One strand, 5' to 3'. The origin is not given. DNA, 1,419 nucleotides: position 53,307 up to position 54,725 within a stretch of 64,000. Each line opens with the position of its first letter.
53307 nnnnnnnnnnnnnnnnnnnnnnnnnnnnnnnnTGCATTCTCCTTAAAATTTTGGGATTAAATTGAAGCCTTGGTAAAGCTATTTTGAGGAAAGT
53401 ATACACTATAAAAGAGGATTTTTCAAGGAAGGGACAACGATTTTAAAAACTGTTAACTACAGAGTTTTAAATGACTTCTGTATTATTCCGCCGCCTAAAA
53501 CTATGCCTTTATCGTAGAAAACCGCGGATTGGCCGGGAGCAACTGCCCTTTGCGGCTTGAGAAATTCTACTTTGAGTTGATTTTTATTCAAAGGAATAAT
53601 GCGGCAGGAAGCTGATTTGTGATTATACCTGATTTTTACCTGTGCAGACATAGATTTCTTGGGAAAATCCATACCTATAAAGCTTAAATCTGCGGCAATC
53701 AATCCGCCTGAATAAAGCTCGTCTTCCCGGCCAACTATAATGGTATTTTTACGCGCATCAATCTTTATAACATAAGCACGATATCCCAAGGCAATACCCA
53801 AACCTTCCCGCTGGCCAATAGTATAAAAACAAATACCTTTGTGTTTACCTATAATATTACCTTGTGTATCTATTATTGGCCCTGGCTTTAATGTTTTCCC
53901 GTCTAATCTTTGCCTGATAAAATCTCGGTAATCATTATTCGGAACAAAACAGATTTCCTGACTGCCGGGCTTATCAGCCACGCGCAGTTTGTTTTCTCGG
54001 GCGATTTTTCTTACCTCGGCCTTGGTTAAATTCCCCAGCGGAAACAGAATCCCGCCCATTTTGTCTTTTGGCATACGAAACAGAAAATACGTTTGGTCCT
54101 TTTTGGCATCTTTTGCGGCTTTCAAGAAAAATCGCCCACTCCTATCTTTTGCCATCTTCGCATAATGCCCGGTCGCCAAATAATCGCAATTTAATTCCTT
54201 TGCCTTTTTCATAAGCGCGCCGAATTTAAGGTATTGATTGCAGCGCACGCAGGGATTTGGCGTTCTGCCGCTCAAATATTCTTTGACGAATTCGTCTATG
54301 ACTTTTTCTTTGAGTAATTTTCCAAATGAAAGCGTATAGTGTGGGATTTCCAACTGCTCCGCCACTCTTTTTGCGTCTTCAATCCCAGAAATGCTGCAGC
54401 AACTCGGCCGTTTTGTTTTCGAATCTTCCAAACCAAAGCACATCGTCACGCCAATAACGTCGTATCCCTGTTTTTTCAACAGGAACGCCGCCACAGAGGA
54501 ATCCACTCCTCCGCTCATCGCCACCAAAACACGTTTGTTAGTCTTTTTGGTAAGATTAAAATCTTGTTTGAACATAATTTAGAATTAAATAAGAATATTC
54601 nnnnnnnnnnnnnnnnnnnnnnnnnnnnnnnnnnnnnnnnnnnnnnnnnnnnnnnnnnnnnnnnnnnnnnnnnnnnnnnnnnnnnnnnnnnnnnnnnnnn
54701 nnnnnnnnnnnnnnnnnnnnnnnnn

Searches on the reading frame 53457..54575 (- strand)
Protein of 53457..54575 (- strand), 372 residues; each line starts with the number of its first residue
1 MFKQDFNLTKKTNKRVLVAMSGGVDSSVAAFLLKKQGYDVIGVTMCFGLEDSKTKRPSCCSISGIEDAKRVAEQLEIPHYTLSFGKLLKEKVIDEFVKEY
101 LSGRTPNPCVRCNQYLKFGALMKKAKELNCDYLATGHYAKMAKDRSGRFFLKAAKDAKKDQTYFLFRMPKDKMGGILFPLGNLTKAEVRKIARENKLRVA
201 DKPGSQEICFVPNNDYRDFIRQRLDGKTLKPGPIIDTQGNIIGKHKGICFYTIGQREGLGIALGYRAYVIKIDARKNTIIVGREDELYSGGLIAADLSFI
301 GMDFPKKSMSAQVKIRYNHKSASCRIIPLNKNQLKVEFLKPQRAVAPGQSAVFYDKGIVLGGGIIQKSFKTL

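Call 32: find_encoding_contigs(protein=window:53457-54575:-, flank=6000, max_places=6)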
Protein window:53457-54575:- (372 aa): 4 contigs read that carry it; 2 places shown.
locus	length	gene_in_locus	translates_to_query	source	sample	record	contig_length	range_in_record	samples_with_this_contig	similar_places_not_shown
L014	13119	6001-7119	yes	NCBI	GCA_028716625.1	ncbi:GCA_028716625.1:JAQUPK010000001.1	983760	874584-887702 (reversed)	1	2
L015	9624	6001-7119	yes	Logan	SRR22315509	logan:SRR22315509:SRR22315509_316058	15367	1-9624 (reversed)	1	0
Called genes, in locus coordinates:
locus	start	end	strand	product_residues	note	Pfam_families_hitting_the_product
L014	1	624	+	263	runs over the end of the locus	PF00561:Abhydrolase_1, PF12146:Hydrolase_4, PF12697:Abhydrolase_6, PF03096:Ndr (weak)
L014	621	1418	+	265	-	PF01209:Ubie_methyltran, PF05175:MTS (weak), PF13489:Methyltransf_23, PF13847:Methyltransf_31, PF08241:Methyltransf_11, PF08242:Methyltransf_12, PF13649:Methyltransf_25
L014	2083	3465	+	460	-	PF00202:Aminotran_3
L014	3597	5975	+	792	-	-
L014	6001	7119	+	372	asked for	PF02540:NAD_synthase (faint), PF01171:ATP_bind_3 (weak), PF03054:tRNA_Me_trans, PF06508:QueC (faint), PF24167:DUF7411 (weak), PF20259:tRNA_Me_trans_M, PF20258:tRNA_Me_trans_C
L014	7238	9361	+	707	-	PF03198:Glyco_hydro_72 (faint), PF02836:Glyco_hydro_2_C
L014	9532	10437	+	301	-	PF02445:NadA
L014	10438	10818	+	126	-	PF01219:DAGK_prokar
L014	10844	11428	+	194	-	PF01914:MarC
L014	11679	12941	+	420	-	PF05977:MFS_3, PF07690:MFS_1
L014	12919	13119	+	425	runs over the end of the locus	PF13375:RnfC_N, PF01512:Complex1_51K, PF10531:SLBB, PF14697:Fer4_21 (weak), PF12838:Fer4_7 (faint), PF13237:Fer4_10 (weak)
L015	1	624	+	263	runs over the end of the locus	PF00561:Abhydrolase_1, PF12146:Hydrolase_4, PF12697:Abhydrolase_6, PF03096:Ndr (weak)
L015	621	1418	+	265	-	PF01209:Ubie_methyltran, PF05175:MTS (weak), PF13489:Methyltransf_23, PF13847:Methyltransf_31, PF08241:Methyltransf_11, PF08242:Methyltransf_12, PF13649:Methyltransf_25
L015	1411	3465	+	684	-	PF01656:CbiA, PF07755:DUF1611 (faint), PF13500:AAA_26, PF00202:Aminotran_3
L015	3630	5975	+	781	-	-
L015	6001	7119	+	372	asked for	PF02540:NAD_synthase (faint), PF01171:ATP_bind_3 (weak), PF03054:tRNA_Me_trans, PF06508:QueC (faint), PF24167:DUF7411 (weak), PF20259:tRNA_Me_trans_M, PF20258:tRNA_Me_trans_C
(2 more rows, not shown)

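Call 52: find_related_loci(query=window:53457-54575:-, collection=metagenome_contigs, flank=6000)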
Query window:53457-54575:- (372 aa) in metagenome_contigs; peptide patterns used: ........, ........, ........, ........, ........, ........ (x = any residue, [..] = any of these).
361 stretches matched a pattern; 201 encode a relative of the query (tblastn E <= 1e-3); the best 80 are kept; 80 distinct loci.
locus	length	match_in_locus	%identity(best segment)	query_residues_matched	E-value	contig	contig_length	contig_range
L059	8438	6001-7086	65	8-369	4e-165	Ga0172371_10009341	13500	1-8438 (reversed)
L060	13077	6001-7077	50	14-371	7e-118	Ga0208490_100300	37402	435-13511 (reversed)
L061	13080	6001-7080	47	8-367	4e-116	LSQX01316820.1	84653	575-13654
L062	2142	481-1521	49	8-354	7e-122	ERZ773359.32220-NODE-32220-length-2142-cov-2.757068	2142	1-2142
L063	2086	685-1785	49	6-367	2e-121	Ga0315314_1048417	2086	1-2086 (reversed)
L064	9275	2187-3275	47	8-368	1e-113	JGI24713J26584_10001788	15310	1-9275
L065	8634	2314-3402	47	8-368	1e-113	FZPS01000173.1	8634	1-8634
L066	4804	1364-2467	47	1-367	2e-112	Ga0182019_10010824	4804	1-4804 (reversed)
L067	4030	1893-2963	51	11-368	3e-112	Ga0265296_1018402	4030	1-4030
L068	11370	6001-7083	48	8-367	1e-110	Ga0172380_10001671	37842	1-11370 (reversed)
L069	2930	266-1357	48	14-369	2e-112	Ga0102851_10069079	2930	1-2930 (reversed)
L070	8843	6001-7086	47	6-366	2e-108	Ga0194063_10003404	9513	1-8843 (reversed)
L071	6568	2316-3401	47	6-366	2e-108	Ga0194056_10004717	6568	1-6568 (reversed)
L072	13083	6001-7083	47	8-367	9e-108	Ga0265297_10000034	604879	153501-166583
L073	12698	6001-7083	46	11-367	1e-107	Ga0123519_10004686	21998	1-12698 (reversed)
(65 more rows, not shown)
